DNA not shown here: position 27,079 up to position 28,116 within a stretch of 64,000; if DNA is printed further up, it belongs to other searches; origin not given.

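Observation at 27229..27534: NuoI/FpoI carries an extra C-terminal 2x[4Fe-4S] ferredoxin module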

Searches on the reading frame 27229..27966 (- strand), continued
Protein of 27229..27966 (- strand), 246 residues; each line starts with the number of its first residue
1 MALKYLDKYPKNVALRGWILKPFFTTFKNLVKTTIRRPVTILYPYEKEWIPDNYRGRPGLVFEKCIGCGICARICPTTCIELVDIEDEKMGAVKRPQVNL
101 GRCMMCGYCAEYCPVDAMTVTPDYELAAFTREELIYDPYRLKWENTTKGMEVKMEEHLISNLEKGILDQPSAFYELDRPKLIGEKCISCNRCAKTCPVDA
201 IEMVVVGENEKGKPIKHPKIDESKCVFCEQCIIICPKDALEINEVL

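Call 40: find_encoding_contigs(protein=P0330, flank=10000, max_places=2)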
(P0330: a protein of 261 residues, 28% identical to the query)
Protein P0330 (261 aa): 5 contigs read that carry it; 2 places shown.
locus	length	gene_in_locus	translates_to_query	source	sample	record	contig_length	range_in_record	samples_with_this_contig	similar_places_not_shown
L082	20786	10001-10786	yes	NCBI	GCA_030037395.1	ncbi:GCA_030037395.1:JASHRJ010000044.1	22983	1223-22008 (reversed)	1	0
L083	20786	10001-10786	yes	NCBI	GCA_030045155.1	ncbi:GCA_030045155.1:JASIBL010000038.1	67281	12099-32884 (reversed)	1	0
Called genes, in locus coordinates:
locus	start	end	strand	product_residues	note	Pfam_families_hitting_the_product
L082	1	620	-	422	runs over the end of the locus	PF01896:DNA_primase_S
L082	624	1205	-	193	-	PF00013:KH_1 (weak), PF21800:KH_KRR1_2nd (weak), PF22891:KH_PNO1_2nd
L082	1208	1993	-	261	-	PF01163:RIO1, PF01636:APH (faint)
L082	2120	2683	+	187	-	-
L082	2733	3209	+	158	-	PF01957:NfeD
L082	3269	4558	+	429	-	PF01145:Band_7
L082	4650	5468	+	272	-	PF00378:ECH_1, PF16113:ECH_2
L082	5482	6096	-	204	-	PF13302:Acetyltransf_3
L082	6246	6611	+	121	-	PF00507:Oxidored_q4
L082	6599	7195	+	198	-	PF01058:Oxidored_q6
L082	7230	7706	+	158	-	PF00329:Complex1_30kDa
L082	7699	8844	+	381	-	PF00374:NiFeSe_Hases (weak), PF00346:Complex1_49kDa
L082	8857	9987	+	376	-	PF00146:NADHdh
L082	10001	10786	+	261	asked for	PF13534:Fer4_17 (faint), PF12797:Fer4_2 (faint), PF12837:Fer4_6 (faint), PF14697:Fer4_21 (weak), PF00037:Fer4 (weak), PF13237:Fer4_10, PF12838:Fer4_7, PF13187:Fer4_9 (weak), +2 more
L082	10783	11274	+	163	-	PF00499:Oxidored_q3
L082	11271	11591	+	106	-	PF00420:Oxidored_q2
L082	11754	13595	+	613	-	PF00662:Proton_antipo_N, PF00361:Proton_antipo_M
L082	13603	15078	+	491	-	PF00361:Proton_antipo_M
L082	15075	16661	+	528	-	PF00361:Proton_antipo_M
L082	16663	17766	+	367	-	PF01134:GIDA (weak), PF01262:AlaDh_PNT_C (faint), PF01266:DAO (faint), PF01494:FAD_binding_3 (faint), PF03486:HI0933_like (faint), PF07992:Pyr_redox_2 (weak), PF12831:FAD_oxidored, PF22578:GGR_cat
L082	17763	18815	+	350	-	PF00348:polyprenyl_synt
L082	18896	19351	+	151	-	-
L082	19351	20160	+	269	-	PF00795:CN_hydrolase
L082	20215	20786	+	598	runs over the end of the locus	?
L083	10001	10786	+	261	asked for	PF13534:Fer4_17 (faint), PF12797:Fer4_2 (faint), PF12837:Fer4_6 (faint), PF14697:Fer4_21 (weak), PF00037:Fer4 (weak), PF13237:Fer4_10, PF12838:Fer4_7, PF13187:Fer4_9 (weak), +2 more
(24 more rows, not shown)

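Call 41: find_encoding_contigs(protein=P0326, flank=10000, max_places=2)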
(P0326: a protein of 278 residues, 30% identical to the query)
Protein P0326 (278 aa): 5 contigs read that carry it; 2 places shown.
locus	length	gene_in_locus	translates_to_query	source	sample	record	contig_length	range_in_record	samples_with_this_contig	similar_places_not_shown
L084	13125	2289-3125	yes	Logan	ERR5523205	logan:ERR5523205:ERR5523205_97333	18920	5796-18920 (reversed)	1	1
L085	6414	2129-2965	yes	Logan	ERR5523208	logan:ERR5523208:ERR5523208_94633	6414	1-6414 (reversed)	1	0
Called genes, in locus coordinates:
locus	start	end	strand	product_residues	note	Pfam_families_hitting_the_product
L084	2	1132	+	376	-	?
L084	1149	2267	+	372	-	PF00146:NADHdh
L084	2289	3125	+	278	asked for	PF13534:Fer4_17 (faint), PF12797:Fer4_2 (faint), PF12838:Fer4_7 (weak), PF14697:Fer4_21 (weak), PF00037:Fer4 (weak), PF13237:Fer4_10 (weak), PF12838:Fer4_7, PF13187:Fer4_9 (weak), +3 more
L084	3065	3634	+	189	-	PF13244:MbhD (weak), PF00499:Oxidored_q3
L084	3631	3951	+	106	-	PF00420:Oxidored_q2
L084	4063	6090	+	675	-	PF00662:Proton_antipo_N, PF00361:Proton_antipo_M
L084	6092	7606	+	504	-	PF00361:Proton_antipo_M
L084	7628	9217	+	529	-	PF00361:Proton_antipo_M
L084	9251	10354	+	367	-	PF00890:FAD_binding_2 (weak), PF01134:GIDA (weak), PF01266:DAO (weak), PF01494:FAD_binding_3 (weak), PF03486:HI0933_like (faint), PF07992:Pyr_redox_2 (weak), PF12831:FAD_oxidored, PF22578:GGR_cat, +1 more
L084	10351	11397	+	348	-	PF00348:polyprenyl_synt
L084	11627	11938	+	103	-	-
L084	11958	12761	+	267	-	PF00795:CN_hydrolase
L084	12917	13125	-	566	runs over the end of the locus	-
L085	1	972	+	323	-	?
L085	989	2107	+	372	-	PF00146:NADHdh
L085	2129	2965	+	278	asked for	PF13534:Fer4_17 (faint), PF12797:Fer4_2 (faint), PF12838:Fer4_7 (weak), PF14697:Fer4_21 (weak), PF00037:Fer4 (weak), PF13237:Fer4_10 (weak), PF12838:Fer4_7, PF13187:Fer4_9 (weak), +3 more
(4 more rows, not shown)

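Call 42: find_encoding_contigs(protein=P0156, flank=10000, max_places=2)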
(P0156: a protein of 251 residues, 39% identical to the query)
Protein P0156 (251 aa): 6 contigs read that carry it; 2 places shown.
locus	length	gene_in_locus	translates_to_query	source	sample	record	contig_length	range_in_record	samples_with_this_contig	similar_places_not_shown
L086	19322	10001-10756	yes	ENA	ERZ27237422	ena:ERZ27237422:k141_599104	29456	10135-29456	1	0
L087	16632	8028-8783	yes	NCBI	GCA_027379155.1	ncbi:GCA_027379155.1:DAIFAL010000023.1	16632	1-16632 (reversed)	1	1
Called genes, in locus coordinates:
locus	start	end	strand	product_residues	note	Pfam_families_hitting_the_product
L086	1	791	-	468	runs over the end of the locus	PF13620:CarboxypepD_reg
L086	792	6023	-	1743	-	PF09286:Pro-kuma_activ, PF00801:PKD (faint), PF13927:Ig_3 (faint), PF22352:K319L-like_PKD (faint), PF16820:PKD_3 (faint), PF18911:PKD_4 (faint), PF13620:CarboxypepD_reg, PF13715:CarbopepD_reg_2, +1 more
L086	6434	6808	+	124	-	PF00507:Oxidored_q4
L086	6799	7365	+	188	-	PF01058:Oxidored_q6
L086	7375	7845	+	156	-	PF00329:Complex1_30kDa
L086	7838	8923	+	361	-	PF00374:NiFeSe_Hases (faint), PF00346:Complex1_49kDa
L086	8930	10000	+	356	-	PF00146:NADHdh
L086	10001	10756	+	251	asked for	PF13534:Fer4_17 (faint), PF00037:Fer4 (weak), PF14697:Fer4_21, PF12838:Fer4_7 (weak), PF13187:Fer4_9 (weak), PF00037:Fer4 (weak), PF12838:Fer4_7, PF13187:Fer4_9, +6 more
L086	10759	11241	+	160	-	PF00499:Oxidored_q3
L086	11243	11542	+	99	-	PF00420:Oxidored_q2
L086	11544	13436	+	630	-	PF00662:Proton_antipo_N, PF00361:Proton_antipo_M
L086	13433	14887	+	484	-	PF00361:Proton_antipo_M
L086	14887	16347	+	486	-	PF00361:Proton_antipo_M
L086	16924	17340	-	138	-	PF01894:YjbQ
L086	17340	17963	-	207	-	PF00551:Formyl_trans_N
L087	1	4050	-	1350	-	?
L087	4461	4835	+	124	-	PF00507:Oxidored_q4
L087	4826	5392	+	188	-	PF01058:Oxidored_q6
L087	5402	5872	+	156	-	PF00329:Complex1_30kDa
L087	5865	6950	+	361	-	PF00374:NiFeSe_Hases (faint), PF00346:Complex1_49kDa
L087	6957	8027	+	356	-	PF00146:NADHdh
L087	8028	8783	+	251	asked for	PF13534:Fer4_17 (faint), PF00037:Fer4 (weak), PF14697:Fer4_21, PF12838:Fer4_7 (weak), PF13187:Fer4_9 (weak), PF00037:Fer4 (weak), PF12838:Fer4_7, PF13187:Fer4_9, +6 more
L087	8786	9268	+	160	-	PF00499:Oxidored_q3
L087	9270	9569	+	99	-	PF00420:Oxidored_q2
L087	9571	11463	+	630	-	PF00662:Proton_antipo_N, PF00361:Proton_antipo_M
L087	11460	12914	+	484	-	PF00361:Proton_antipo_M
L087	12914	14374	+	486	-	PF00361:Proton_antipo_M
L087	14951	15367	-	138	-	PF01894:YjbQ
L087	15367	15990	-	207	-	PF00551:Formyl_trans_N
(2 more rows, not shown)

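Call 53: find_encoding_contigs(protein=P0287, flank=8000, max_places=1)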
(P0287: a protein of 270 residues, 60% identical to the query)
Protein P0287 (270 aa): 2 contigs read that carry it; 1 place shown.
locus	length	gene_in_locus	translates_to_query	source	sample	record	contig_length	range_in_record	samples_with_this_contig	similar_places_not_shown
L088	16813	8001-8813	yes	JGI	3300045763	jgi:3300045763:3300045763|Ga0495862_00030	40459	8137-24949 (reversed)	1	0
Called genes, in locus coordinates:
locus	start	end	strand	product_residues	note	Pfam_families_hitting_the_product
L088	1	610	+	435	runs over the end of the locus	PF00293:NUDIX, PF00702:Hydrolase, PF13419:HAD_2 (weak), PF13242:Hydrolase_like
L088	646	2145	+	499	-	PF00171:Aldedh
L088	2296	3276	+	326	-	PF08271:Zn_Ribbon_TF, PF00382:TFIIB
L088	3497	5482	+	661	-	PF01558:POR, PF01855:POR_N, PF17147:PFOR_II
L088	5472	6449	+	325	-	PF02775:TPP_enzyme_C, PF12367:PFO_beta_C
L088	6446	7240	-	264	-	PF01978:TrmB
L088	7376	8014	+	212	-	PF01058:Oxidored_q6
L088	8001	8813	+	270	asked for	PF14697:Fer4_21 (weak), PF00037:Fer4 (weak), PF13237:Fer4_10, PF12838:Fer4_7, PF14697:Fer4_21, PF12838:Fer4_7, PF13187:Fer4_9, PF00037:Fer4, +10 more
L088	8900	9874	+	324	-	PF01717:Meth_synt_2, PF08267:Meth_synt_1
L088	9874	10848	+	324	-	PF01717:Meth_synt_2, PF08267:Meth_synt_1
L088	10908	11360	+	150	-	PF09969:DUF2203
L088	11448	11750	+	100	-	PF01883:FeS_assembly_P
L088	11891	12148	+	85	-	-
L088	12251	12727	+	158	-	PF21349:RUBY_RBDX (weak)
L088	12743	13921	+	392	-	PF13183:Fer4_8, PF13187:Fer4_9 (faint), PF13237:Fer4_10 (weak), PF13534:Fer4_17, PF02754:CCG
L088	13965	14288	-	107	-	PF01521:Fe-S_biosyn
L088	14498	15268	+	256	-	PF00005:ABC_tran, PF02463:SMC_N (faint), PF13304:AAA_21 (faint)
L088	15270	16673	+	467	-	PF19295:SufBD_N, PF01458:SUFBD_core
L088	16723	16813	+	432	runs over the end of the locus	PF01458:SUFBD_core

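Call 54: find_encoding_contigs(protein=P0290, flank=8000, max_places=1)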
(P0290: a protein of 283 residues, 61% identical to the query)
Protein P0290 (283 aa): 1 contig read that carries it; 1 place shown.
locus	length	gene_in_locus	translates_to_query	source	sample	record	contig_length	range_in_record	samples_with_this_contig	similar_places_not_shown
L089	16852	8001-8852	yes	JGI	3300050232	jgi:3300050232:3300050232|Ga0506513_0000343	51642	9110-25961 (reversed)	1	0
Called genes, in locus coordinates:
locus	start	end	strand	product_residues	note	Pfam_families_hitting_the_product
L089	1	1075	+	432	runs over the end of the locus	PF00293:NUDIX, PF00702:Hydrolase, PF08645:PNK3P (weak), PF13419:HAD_2 (weak), PF13242:Hydrolase_like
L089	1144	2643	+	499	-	PF00171:Aldedh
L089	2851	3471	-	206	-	-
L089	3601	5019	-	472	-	PF00206:Lyase_1, PF10415:FumaraseC_C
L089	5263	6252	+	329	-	PF08271:Zn_Ribbon_TF, PF00382:TFIIB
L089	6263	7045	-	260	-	PF01978:TrmB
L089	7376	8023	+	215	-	PF01058:Oxidored_q6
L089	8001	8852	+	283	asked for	PF14697:Fer4_21 (weak), PF00037:Fer4 (weak), PF13237:Fer4_10, PF12838:Fer4_7, PF14697:Fer4_21, PF12838:Fer4_7, PF13187:Fer4_9, PF00037:Fer4, +11 more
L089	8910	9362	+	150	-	PF09969:DUF2203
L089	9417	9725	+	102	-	PF01883:FeS_assembly_P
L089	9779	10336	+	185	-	-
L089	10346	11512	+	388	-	PF00037:Fer4 (faint), PF13183:Fer4_8, PF12838:Fer4_7 (weak), PF13534:Fer4_17, PF02754:CCG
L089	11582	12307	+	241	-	PF01988:VIT1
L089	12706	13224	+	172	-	-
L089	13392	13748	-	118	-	PF01521:Fe-S_biosyn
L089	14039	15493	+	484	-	PF19295:SufBD_N (weak), PF01458:SUFBD_core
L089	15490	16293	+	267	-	PF02463:SMC_N (faint), PF00005:ABC_tran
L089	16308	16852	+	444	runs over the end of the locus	PF19295:SufBD_N, PF01458:SUFBD_core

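Call 55: find_encoding_contigs(protein=P0298, flank=8000, max_places=1)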
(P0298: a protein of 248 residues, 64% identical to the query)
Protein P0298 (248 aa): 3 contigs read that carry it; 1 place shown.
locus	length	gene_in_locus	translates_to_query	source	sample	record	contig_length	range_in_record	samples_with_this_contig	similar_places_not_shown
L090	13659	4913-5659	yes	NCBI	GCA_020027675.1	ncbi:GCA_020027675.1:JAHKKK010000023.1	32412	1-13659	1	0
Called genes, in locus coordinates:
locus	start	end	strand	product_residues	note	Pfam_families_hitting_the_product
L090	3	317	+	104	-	?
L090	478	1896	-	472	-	PF00206:Lyase_1, PF10415:FumaraseC_C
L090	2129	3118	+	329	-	PF08271:Zn_Ribbon_TF, PF00382:TFIIB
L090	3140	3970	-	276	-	PF01978:TrmB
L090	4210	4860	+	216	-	PF01058:Oxidored_q6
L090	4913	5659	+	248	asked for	PF14697:Fer4_21 (weak), PF00037:Fer4 (weak), PF12838:Fer4_7, PF13237:Fer4_10, PF14697:Fer4_21, PF12838:Fer4_7, PF13187:Fer4_9, PF00037:Fer4, +12 more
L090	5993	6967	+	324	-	PF01717:Meth_synt_2, PF08267:Meth_synt_1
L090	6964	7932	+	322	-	PF01717:Meth_synt_2, PF08267:Meth_synt_1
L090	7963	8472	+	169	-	PF09969:DUF2203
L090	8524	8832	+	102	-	PF01883:FeS_assembly_P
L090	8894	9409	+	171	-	PF09537:DUF2383 (faint), PF21349:RUBY_RBDX (faint)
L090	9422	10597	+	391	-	PF13187:Fer4_9 (faint), PF12838:Fer4_7 (weak), PF13183:Fer4_8, PF13534:Fer4_17, PF02754:CCG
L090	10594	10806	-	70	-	PF01521:Fe-S_biosyn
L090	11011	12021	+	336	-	PF01087:GalP_UDP_transf, PF16285:DUF4931_N, PF16268:DUF4921, PF02744:GalP_UDP_tr_C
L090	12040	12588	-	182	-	PF11848:DUF3368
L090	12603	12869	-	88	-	PF03683:UPF0175 (weak)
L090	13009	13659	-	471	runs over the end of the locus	PF08323:Glyco_transf_5, PF13439:Glyco_transf_4, PF13579:Glyco_trans_4_4, PF00534:Glycos_transf_1, PF13692:Glyco_trans_1_4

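Call 58: find_homologous_proteins(query=A3, max_evalue=1e-20)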
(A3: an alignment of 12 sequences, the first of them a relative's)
Query A3 (12 sequences) (278 aa, profile of the alignment): 26 proteins with E <= 1e-20 among 2496 candidates.
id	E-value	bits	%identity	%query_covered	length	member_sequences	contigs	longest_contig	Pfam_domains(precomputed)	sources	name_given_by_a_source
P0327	3.3e-150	517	76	90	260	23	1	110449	PF14697.12,PF12797.13,PF12837.13,PF00037.33,PF13484.12,PF12838.13,PF13534.12,PF13237.12,PF12800.13,PF13187.12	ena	-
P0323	5.1e-150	516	77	86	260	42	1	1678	PF14697.12,PF12797.13,PF12837.13,PF00037.33,PF13484.12,PF12838.13,PF13534.12,PF13237.12,PF13187.12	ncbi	-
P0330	1.3e-148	511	75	87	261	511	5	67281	PF14697.12,PF12797.13,PF12837.13,PF00037.33,PF13484.12,PF12838.13,PF13534.12,PF13237.12,PF12800.13,PF13187.12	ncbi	-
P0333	3.6e-148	510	74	88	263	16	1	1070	PF14697.12,PF12797.13,PF12837.13,PF00037.33,PF13484.12,PF12838.13,PF13534.12,PF13237.12,PF12800.13,PF13187.12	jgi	jgi:formate hydrogenlyase subunit 6/NADH:ubiquinone oxidoreductase subunit I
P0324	8.7e-148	509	71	91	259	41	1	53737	PF14697.12,PF12797.13,PF12837.13,PF00037.33,PF13484.12,PF12838.13,PF13534.12,PF13237.12,PF12800.13,PF13187.12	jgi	jgi:formate hydrogenlyase subunit 6/NADH:ubiquinone oxidoreductase subunit I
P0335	1.0e-147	508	73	91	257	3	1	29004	PF14697.12,PF12797.13,PF12837.13,PF00037.33,PF13484.12,PF12838.13,PF13534.12,PF13237.12,PF12800.13,PF13187.12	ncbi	-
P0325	2.0e-147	507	76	87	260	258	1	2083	PF14697.12,PF12797.13,PF12837.13,PF00037.33,PF13484.12,PF12838.13,PF13534.12,PF13237.12,PF12800.13,PF13187.12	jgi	-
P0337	6.7e-147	506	71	87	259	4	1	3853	PF14697.12,PF12797.13,PF12837.13,PF00037.33,PF13484.12,PF12838.13,PF13534.12,PF13237.12,PF12800.13,PF13187.12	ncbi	-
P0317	5.2e-146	503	92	91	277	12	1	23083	PF14697.12,PF12797.13,PF12837.13,PF00037.33,PF13484.12,PF12838.13,PF13534.12,PF13237.12,PF12800.13,PF13187.12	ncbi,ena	-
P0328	8.3e-146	502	73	86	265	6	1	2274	PF14697.12,PF12797.13,PF12837.13,PF00037.33,PF13484.12,PF12838.13,PF13534.12,PF13237.12,PF12800.13,PF13187.12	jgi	jgi:formate hydrogenlyase subunit 6/NADH:ubiquinone oxidoreductase subunit I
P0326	2.7e-143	494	100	100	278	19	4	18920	PF14697.12,PF12797.13,PF12837.13,PF00037.33,PF13484.12,PF12838.13,PF13534.12,PF13237.12,PF12800.13,PF13187.12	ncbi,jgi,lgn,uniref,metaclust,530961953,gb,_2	ncbi:4Fe-4S ferredoxin iron-sulfur binding domain protein [mine drainage metagenome]|uniref:4Fe-4S f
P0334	4.3e-143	493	70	94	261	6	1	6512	PF14697.12,PF12797.13,PF12837.13,PF00037.33,PF13484.12,PF12838.13,PF13534.12,PF13237.12,PF13187.12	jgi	jgi:formate hydrogenlyase subunit 6/NADH:ubiquinone oxidoreductase subunit I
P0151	1.3e-140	485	81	91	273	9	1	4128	PF14697.12,PF12797.13,PF12837.13,PF00037.33,PF13484.12,PF12838.13,PF13534.12,PF13237.12,PF12800.13,PF13187.12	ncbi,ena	-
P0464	3.9e-138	477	79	92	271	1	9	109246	PF14697.12,PF12797.13,PF12837.13,PF00037.33,PF13484.12,PF12838.13,PF13534.12,PF13237.12,PF13187.12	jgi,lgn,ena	jgi:formate hydrogenlyase subunit 6/NADH:ubiquinone oxidoreductase subunit I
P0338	9.2e-138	476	76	95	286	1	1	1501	PF14697.12,PF12797.13,PF12837.13,PF00037.33,PF13484.12,PF12838.13,PF13534.12,PF13237.12,PF12800.13,PF13187.12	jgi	jgi:formate hydrogenlyase subunit 6/NADH:ubiquinone oxidoreductase subunit I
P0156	1.9e-114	399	42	89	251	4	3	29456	PF14697.12,PF12797.13,PF12837.13,PF00037.33,PF13484.12,PF12838.13,PF13534.12,PF13237.12,PF13183.12,PF12800.13,PF13187.12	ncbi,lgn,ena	-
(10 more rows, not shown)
